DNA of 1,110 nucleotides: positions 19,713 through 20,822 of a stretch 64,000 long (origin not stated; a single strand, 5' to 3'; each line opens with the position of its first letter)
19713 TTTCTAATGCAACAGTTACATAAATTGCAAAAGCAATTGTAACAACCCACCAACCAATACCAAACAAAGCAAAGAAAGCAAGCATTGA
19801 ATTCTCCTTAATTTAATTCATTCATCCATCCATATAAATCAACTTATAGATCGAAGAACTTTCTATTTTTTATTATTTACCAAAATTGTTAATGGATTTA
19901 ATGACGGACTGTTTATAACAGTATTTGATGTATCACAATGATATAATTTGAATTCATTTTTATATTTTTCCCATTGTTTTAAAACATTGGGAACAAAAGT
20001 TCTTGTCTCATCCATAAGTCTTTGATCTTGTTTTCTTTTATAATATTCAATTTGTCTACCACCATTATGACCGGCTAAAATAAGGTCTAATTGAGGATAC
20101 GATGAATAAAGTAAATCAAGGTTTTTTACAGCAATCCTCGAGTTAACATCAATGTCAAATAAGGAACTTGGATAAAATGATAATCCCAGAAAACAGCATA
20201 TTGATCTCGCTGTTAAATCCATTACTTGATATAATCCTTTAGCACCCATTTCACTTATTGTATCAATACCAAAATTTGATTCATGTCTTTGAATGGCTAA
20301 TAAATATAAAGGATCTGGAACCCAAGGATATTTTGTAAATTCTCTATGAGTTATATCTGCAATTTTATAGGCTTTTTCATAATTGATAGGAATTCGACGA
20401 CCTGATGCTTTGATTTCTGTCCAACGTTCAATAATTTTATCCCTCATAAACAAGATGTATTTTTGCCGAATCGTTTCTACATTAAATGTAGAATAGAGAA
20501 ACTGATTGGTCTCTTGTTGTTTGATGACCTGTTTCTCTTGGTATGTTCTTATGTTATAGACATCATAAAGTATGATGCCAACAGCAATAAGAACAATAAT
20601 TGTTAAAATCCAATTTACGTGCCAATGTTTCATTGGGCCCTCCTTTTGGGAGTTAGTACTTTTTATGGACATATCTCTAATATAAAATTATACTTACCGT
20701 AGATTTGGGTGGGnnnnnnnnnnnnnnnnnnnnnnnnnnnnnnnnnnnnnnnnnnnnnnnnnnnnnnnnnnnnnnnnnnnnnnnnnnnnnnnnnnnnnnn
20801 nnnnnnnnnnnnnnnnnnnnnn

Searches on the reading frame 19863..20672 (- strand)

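Call 66: search_protein_families(library=pfam, proteins=[window:19863-20672:-], max_evalue=0.01)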
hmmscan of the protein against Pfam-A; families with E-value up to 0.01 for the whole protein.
window:19863-20672:- (269 aa): 1 family
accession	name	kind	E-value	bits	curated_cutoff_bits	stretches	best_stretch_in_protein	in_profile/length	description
PF01464.25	SLT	-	5.7e-11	42.4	21.3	1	121-217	14-109/117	Transglycosylase SLT domain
